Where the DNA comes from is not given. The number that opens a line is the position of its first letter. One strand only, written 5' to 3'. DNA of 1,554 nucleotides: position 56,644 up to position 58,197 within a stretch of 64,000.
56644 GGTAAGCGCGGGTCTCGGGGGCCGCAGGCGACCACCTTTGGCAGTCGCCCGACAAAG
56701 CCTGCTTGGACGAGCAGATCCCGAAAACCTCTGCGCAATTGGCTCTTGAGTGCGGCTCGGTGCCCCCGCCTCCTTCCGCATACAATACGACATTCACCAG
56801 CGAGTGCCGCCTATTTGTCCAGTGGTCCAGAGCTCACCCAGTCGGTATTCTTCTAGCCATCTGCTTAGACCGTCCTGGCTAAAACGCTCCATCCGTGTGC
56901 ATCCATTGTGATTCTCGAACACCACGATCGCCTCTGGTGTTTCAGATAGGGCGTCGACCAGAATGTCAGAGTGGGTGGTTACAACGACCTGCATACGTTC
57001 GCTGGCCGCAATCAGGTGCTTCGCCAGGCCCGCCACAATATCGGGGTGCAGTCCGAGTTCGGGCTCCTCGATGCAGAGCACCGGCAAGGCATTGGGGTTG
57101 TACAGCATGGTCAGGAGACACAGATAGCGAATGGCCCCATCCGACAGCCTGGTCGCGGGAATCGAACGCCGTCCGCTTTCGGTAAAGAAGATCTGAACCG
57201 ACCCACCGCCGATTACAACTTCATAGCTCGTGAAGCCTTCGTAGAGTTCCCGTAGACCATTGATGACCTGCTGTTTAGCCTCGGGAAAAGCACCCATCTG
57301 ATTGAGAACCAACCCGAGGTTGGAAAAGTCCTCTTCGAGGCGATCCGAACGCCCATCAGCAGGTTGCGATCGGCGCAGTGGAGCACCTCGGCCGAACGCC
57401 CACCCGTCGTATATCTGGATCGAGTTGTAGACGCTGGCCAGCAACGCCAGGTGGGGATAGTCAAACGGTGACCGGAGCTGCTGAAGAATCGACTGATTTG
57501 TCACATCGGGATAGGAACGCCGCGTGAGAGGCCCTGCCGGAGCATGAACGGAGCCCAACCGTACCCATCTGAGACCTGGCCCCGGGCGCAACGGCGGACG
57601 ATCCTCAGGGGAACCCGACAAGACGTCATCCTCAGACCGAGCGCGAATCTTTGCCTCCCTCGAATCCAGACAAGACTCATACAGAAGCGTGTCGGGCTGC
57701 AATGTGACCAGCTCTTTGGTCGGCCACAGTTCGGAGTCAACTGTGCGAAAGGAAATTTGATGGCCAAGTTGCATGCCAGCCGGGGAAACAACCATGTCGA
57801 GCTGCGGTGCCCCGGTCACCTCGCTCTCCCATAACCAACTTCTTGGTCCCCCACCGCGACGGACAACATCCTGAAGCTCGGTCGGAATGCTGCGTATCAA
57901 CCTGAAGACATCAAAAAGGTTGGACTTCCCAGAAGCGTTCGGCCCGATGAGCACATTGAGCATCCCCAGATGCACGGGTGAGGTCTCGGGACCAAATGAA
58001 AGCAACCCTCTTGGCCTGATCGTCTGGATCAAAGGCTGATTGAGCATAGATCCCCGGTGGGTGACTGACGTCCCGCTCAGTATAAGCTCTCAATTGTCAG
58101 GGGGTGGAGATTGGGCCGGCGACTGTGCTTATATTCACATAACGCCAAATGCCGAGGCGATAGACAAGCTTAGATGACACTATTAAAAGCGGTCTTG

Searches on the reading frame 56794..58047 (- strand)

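Call 3: search_protein_families(library=pfam, proteins=[window:56794-58047:-], max_evalue=0.1)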
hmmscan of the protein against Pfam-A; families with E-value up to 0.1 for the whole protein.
window:56794-58047:- (417 aa): 5 families
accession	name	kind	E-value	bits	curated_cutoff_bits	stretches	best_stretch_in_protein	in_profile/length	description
PF13304.12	AAA_21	-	2.7e-31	110.2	27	2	255-365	176-304/304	AAA domain, putative AbiEii toxin, Type IV TA system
PF13175.12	AAA_15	-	3.8e-13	50.2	32.1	1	238-364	265-374/374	AAA ATPase domain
PF02463.25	SMC_N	-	9.2e-06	25.7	40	1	9-47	4-43/220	RecF/RecN/SMC N terminal domain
PF11398.14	DUF2813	-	9.6e-06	25.6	21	1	318-365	281-326/372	Protein of unknown function (DUF2813)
PF13555.12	AAA_29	-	0.098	12.9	27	0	30-47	24-41/61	P-loop containing region of AAA domain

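Call 4: search_protein_families(library=padloc, proteins=[window:56794-58047:-], max_evalue=0.1)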
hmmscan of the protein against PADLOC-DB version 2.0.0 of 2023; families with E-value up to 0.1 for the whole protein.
window:56794-58047:- (417 aa): 126 families (the best 25 are shown)
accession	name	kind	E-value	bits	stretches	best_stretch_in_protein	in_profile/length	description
PDLC04177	HEC-01A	-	7.5e-128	424.9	1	6-417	4-393/393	-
PDLC04175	HEC-01A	-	6.6e-49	164.9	2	204-415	148-361/363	-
PDLC04178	HEC-01A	-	4.2e-37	126.1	2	224-412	183-380/399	-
PDLC04182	HEC-01A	-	7.5e-35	118.7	2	225-412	207-400/406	-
PDLC04183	HEC-01A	-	3.1e-34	116.7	2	228-415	207-401/402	-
PDLC02980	AriA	-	2.4e-30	104.6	2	257-365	220-304/304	-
PDLC04176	HEC-01A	-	6.9e-30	102.6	1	30-414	25-367/371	-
PDLC04184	HEC-01A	-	6.5e-26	89.4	2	187-373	199-400/464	-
PDLC04174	HEC-01A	-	1.2e-25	88.4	1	266-414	108-260/264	-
PDLC04180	HEC-01A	-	3.6e-25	86.9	2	299-392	253-349/382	-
PDLC04144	HEC-01B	-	1.4e-24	84.9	2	225-414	198-391/395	-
PDLC04391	PDC-M07A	-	1.3e-22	78.4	2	234-412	207-401/412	-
PDLC04393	PDC-M07A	-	1.7e-21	74.7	2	233-408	215-401/435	-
PDLC04389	PDC-M07A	-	2.4e-21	74.2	2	233-412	218-423/443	-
PDLC04392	PDC-M07A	-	6.7e-21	72.8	2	234-410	214-401/432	-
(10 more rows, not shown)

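Call 5: search_protein_families(library=ncbifam, proteins=[window:56794-58047:-], max_evalue=0.1)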
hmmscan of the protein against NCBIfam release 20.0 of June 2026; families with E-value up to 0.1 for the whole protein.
window:56794-58047:- (417 aa): 14 families
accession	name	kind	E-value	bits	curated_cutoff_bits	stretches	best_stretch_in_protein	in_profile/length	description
NF047739.1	antiphage_MADS3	equivalog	3.8e-21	75.7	420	2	224-410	238-425/427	methylation-associated defense system AAA family ATPase MAD3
NF038234.1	retron_eff_Eco8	equivalog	1e-07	31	250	1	321-388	273-352/679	retron Eco8 family effector endonuclease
NF041760.1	PtuA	equivalog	0.00014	21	500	1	323-377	379-431/524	retron Ec78 anti-phage system effector ATPase PtuA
TIGR03864.1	PQQ_ABC_ATP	hypoth_equivalog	0.0024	17.4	302.25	0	25-48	24-47/236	ABC transporter, ATP-binding subunit, PQQ-dependent alcohol dehydrogenase system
TIGR03411.1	urea_trans_UrtD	equivalog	0.0046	16.6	304.1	0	26-47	26-47/242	urea ABC transporter ATP-binding protein UrtD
TIGR04435.1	restrict_AAA_1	hypoth_equivalog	0.0049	15.6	300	0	290-380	387-484/568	restriction system-associated AAA family ATPase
NF010171.0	PRK13652.1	equivalog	0.0078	15.3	476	0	323-392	158-229/277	cobalt transporter ATP-binding subunit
TIGR02169.1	SMC_prok_A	equivalog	0.018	12.7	729.4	1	7-47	2-42/1165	chromosome segregation protein SMC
NF010061.0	PRK13538.1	equivalog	0.024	14.1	195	1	292-364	125-196/211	cytochrome c biogenesis heme-transporting ATPase CcmA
TIGR02868.1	CydC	equivalog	0.027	13.1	329.05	1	298-360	469-529/530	thiol reductant ABC exporter subunit CydC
NF010864.0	PRK14271.1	equivalog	0.028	13.5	561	1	293-363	156-224/276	phosphate ABC transporter ATP-binding protein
TIGR00611.2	recf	equivalog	0.034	13.3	172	1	28-46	22-39/339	DNA replication/repair protein RecF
TIGR04521.1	ECF_ATPase_2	equivalog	0.049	12.7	330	0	300-380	144-221/279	energy-coupling factor transporter ATPase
NF040873.1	AztA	equivalog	0.095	12.2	220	0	25-47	15-37/191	zinc ABC transporter ATP-binding protein AztA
